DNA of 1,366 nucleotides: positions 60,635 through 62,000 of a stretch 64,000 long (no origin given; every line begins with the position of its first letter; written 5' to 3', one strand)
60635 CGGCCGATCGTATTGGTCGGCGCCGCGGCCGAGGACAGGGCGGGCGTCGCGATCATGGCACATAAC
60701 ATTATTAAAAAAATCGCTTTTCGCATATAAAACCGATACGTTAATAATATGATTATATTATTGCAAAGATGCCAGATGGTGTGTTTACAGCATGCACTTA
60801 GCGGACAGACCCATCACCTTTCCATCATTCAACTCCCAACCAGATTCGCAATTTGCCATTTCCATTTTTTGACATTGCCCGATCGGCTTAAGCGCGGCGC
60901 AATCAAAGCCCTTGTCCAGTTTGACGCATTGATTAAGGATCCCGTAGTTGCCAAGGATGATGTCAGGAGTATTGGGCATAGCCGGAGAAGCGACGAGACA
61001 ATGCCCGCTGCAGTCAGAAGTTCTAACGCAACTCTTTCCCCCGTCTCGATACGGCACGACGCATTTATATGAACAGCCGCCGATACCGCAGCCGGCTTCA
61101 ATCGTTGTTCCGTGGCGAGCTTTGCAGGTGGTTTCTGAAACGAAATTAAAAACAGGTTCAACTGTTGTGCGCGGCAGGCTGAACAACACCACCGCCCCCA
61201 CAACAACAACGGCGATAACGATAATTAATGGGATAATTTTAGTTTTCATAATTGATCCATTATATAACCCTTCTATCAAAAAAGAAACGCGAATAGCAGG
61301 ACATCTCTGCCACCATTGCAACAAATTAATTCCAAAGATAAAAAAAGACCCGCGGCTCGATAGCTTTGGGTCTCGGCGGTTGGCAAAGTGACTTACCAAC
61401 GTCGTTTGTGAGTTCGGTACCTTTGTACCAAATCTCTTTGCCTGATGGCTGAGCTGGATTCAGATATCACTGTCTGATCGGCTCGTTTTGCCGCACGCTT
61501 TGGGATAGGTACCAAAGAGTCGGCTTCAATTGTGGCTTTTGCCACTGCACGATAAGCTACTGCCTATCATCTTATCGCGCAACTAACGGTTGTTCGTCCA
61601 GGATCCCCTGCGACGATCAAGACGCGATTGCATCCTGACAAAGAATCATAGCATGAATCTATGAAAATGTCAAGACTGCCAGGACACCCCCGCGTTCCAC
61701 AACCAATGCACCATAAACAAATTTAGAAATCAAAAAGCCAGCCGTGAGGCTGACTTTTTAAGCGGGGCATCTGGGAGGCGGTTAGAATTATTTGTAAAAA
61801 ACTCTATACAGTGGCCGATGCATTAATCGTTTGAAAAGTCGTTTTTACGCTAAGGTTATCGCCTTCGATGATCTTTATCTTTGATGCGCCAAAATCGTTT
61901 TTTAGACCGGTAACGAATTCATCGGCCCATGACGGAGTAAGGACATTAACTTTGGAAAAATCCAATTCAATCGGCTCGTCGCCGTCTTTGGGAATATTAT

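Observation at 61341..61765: Candidate ~300-nt structured RNA with near-consensus promoter, bracketed by terminators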

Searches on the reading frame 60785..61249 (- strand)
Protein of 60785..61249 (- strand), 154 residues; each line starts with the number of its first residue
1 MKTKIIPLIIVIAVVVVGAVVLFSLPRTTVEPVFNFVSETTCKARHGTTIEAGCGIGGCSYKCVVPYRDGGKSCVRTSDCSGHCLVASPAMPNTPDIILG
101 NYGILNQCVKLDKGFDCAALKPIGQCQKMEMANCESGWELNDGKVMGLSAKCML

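Call 9: search_protein_families(library=pfam, proteins=[window:60785-61249:-], max_evalue=0.01)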
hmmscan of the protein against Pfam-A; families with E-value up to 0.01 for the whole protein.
window:60785-61249:- (154 aa): 0 families

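Call 12: find_encoding_contigs(protein=window:60785-61249:-, flank=10000, max_places=10)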
Protein window:60785-61249:- (154 aa): 2 contigs read that carry it; 2 places shown.
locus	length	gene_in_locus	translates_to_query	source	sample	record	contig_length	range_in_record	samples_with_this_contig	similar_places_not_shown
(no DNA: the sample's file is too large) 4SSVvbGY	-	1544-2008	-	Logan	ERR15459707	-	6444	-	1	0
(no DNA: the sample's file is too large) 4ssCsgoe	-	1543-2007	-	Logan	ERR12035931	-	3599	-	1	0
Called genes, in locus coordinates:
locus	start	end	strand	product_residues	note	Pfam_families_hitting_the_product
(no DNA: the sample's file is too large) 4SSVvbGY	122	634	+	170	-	-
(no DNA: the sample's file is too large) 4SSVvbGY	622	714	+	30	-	-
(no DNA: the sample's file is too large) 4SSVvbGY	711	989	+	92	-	PF14213:DUF4325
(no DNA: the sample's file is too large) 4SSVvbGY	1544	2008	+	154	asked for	-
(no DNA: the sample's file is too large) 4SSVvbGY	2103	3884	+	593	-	PF18884:TSP3_bac (weak)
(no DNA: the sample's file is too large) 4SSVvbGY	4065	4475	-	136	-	-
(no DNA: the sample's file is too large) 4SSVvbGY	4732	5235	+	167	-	-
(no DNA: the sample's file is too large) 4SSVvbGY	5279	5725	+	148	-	-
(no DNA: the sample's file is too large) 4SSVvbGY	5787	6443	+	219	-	?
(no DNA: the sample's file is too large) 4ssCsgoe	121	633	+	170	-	-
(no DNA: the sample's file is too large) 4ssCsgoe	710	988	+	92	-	PF14213:DUF4325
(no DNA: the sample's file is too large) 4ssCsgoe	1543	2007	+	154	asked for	-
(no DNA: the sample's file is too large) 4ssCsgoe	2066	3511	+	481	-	PF18884:TSP3_bac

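Call 18: find_homologous_proteins(query=window:60785-61249:-, max_evalue=0.001)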
Query window:60785-61249:- (154 aa): 1 proteins with E <= 0.001 among 78 candidates.
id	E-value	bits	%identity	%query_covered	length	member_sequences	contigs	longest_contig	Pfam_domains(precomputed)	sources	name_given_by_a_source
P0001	1.1e-99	349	100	100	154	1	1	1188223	-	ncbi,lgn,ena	-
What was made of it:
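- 60785..61249 (-): Downstream neighbour: 154-aa membrane-anchored or secreted protein with 12 Cys; an orphan. Call 18: among 5.8 billion protein clusters only its own cluster was found.
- Tried and rejected: The Cys-rich neighbour as an anchor: it has no homologue at all (call 18).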

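Call 52: search_protein_families(library=padloc, proteins=[window:60785-61249:-], max_evalue=0.01)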
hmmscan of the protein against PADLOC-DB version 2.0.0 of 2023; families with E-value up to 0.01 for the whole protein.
window:60785-61249:- (154 aa): 0 families

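Call 53: search_protein_families(library=ncbifam, proteins=[window:60785-61249:-], max_evalue=0.01)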
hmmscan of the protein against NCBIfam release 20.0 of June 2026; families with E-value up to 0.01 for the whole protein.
window:60785-61249:- (154 aa): 0 families
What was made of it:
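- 60785..61249 (-): No Pfam, NCBIfam or PADLOC hit (calls 9, 52, 53).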

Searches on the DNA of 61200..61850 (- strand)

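Call 4: search_rna_families(source=window, start=61200, end=61850, threshold=evalue, max_evalue=10, show_alignments=3)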
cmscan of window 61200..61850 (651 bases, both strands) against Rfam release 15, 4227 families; matches with E-value up to 10: 3.
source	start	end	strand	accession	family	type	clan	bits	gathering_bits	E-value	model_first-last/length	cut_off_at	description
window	61288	61361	-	RF00984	mir-576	Gene; miRNA;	-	16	99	2.5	1-90/90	no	mir-576 microRNA precursor family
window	61651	61760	+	RF02601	BASRCI337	Gene; sRNA;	-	13.1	229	1.2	1-191/191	no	Brucella sRNA CI337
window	61711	61809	-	RF02132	HOXB13-AS1_1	Gene; lncRNA;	-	12.3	60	4.4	51-136/136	no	HOXB13 antisense RNA 1 conserved region 1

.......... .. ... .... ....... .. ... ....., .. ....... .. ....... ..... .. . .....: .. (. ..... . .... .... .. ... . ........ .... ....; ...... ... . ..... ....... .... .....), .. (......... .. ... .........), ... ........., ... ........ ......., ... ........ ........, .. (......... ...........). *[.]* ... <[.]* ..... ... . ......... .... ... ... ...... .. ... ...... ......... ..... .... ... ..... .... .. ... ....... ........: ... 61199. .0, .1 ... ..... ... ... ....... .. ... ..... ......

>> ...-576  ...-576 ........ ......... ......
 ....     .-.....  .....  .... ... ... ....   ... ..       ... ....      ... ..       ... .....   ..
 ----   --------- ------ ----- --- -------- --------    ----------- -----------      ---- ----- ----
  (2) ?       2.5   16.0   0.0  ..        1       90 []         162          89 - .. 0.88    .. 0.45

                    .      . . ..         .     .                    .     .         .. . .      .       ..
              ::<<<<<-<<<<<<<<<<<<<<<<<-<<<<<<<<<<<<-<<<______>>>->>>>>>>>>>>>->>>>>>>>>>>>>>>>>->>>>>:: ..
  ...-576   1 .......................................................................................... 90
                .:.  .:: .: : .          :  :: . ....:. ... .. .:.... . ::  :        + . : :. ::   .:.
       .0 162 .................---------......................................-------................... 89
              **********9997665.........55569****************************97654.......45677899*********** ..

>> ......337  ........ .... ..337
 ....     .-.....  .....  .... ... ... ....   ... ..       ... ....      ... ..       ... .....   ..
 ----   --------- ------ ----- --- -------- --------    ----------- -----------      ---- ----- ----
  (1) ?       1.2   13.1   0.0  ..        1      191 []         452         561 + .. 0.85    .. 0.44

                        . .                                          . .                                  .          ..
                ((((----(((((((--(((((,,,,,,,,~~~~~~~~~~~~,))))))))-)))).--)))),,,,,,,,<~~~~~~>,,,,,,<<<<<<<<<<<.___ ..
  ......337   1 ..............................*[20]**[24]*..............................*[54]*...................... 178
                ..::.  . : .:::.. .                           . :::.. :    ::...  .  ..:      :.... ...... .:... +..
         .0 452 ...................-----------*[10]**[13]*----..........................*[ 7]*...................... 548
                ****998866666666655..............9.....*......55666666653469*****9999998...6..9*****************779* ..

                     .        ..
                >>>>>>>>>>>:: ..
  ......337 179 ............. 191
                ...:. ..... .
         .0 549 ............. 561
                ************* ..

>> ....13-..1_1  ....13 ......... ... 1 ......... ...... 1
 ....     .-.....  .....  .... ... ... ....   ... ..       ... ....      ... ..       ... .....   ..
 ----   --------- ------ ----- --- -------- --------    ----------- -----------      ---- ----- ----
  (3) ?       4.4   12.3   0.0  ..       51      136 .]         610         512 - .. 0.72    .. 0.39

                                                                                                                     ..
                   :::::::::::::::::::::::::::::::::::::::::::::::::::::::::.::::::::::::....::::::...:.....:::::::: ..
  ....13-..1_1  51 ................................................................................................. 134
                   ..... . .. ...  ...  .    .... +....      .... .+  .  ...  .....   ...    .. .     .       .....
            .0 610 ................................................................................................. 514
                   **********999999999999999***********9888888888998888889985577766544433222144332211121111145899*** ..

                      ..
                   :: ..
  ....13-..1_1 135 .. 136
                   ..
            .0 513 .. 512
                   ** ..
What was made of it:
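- On Any Rfam 15 family (4227 covariance models): Call 4, on 61200-61850 at E up to 10, gave three noise hits (mir-576, a Brucella sRNA, HOXB13-AS1) at 12-16 bits.
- Closest known: CsrB/RsmZ-type multi-hairpin protein-sponge sRNAs. Different: No Rfam CsrB, RsmX, RsmY or RsmZ hit (call 4).
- Closest known: LOOT RNA. Different: LOOT is 121 nt and the candidate does not match it even at E up to 10 (call 4).
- No Rfam riboswitch, T-box or leader match even at E up to 10 (call 4). cmscan at E up to 10 gave only noise (call 4).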

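Call 14: search_dna_similar(query=window:61330-61680:-, collection=phages, mode=distant, max_evalue=1)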
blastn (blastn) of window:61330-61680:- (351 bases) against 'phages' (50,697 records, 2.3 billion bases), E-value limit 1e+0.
No match.

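Call 54: search_dna_similar(query=window:61330-61680:-, collection=plasmids, mode=distant, max_evalue=1)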
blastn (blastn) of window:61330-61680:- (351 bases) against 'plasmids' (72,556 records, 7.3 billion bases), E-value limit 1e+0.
No match.
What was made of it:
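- Tried and rejected: Phage and plasmid blastn: no match (calls 14, 54).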

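Call 82: build_rna_model(alignment_id=A1, structure=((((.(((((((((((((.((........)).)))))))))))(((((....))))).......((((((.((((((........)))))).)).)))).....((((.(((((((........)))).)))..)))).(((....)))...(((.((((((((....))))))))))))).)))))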
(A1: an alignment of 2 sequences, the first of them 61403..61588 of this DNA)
Model R1 built from alignment A1 (2 sequences, 186 columns); structure: as given.
model positions 186; base pairs 61; branch points 5; effective number of sequences 0.57; information 0.589 bits per position. Calibrated on 0.2 Mb of random sequence (short: E-values are rough).
structure used (alignment columns):
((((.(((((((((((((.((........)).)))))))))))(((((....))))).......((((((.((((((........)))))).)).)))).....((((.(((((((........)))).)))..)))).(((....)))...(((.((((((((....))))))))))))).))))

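Call 83: search_with_rna_model(model_id=R1, sources=[window, L081, L082, L083, L084, L085, L086, L087, L088, L089, L090, L091, L092, L093, L094, L095, L096, L097, L098, L099, L114, L115, L002, L003, L004, L005, L006, L007, L008, L014, L016, L017, L019, L021, L038], max_evalue=10)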
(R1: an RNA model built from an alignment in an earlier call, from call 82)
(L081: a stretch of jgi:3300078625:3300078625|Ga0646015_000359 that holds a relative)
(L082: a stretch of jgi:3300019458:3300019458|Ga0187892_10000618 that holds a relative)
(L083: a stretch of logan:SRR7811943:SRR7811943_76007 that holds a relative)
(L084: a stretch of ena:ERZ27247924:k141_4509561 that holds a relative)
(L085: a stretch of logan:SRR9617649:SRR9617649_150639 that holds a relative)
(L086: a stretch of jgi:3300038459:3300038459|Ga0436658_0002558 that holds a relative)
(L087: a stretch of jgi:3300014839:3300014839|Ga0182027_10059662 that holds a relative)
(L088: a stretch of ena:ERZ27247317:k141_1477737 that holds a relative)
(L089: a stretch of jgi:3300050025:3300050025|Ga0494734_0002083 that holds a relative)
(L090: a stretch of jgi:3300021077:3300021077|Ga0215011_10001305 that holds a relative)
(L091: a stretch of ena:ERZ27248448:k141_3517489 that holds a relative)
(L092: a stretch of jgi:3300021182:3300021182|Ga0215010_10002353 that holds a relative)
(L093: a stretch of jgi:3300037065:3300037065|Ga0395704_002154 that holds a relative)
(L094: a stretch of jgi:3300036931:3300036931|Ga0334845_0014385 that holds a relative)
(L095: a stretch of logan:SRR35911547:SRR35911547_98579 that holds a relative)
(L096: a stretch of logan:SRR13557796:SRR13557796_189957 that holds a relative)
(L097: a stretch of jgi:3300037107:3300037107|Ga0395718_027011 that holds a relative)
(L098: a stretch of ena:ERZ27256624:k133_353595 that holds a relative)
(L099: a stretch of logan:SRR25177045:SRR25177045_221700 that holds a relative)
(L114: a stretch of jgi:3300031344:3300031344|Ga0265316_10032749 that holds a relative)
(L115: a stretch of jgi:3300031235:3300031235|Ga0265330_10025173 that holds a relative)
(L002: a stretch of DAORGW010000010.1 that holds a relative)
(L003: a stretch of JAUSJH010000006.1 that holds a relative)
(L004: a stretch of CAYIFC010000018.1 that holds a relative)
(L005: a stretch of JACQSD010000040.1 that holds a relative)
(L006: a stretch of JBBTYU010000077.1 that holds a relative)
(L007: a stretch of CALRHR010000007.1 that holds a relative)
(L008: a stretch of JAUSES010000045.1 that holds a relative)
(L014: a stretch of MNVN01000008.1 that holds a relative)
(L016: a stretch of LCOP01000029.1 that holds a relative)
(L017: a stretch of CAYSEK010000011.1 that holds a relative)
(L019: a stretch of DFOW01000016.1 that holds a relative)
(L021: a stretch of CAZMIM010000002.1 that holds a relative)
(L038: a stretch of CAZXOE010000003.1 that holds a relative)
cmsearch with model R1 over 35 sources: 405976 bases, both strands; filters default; matches with E-value up to 10: 2.
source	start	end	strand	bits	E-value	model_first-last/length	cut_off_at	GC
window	61403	61588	-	235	6.1e-68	1-186/186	no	0.48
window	50348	50386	-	9.1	1.7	59-99/186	no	0.56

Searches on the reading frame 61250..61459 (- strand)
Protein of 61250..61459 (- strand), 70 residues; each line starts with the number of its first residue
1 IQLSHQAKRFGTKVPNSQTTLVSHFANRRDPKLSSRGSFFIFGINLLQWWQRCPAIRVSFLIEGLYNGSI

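Call 68: search_protein_families(library=pfam, proteins=[window:61250-61459:-], max_evalue=1)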
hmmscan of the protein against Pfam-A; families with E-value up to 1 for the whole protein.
seq(70 aa): 0 families

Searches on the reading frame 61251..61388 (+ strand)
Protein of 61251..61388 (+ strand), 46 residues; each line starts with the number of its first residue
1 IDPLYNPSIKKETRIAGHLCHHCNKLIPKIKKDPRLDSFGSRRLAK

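Call 68: search_protein_families(library=pfam, proteins=[window:61251-61388:+], max_evalue=1)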
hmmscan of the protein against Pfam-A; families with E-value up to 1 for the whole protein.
seq(46 aa): 3 families
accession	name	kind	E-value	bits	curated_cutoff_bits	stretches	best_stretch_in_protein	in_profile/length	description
PF25287.1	zf-B_box_Trim66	-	0.02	15.1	27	1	11-25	9-23/35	Trim66, B-box zinc-binding domain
PF20097.4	DUF6487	-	0.078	13.9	24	1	10-31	45-66/67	Domain of unknown function (DUF6487)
PF23550.1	zf_Tbcl_Rhp7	-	0.16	12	27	1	14-26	26-36/39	DNA repair protein rhp7 treble clef domain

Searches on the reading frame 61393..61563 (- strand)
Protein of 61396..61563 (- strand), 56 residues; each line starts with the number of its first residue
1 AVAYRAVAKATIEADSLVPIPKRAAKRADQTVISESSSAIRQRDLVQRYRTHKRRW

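Call 43: search_protein_representatives(protein=window:61393-61545:-)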
Query: 50 residues. Proteins with E-value up to 0.001 (for the whole library): 1; up to 1e-10: 0; up to 1e-30: 0. The best 1 are listed.
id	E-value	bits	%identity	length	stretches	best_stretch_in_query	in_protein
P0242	6.6e-05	38.5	45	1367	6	3-22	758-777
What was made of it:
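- On Small protein gene: Call 43: the 50-aa ORF gave one spurious 20-residue hit.
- Checked: The 50-aa ORF has no real homologue among 1.84 billion representative proteins (call 43).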

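Call 68: search_protein_families(library=pfam, proteins=[window:61396-61563:-], max_evalue=1)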
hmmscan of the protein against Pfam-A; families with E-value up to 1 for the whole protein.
seq(56 aa): 0 families

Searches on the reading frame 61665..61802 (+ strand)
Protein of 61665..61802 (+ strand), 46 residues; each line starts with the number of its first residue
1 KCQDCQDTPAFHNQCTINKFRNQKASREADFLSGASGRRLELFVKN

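Call 68: search_protein_families(library=pfam, proteins=[window:61665-61802:+], max_evalue=1)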
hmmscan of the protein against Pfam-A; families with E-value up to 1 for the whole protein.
seq(46 aa): 2 families
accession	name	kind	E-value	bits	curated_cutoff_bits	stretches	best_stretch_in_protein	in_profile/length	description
PF25412.1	zf-C2H2_ZNF592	-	0.14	12.4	27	1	2-18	9-25/45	ZNF592-like C2H2 zinc finger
PF08746.17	zf-RING-like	-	0.17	12.4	26.6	1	1-25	13-37/43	RING-like domain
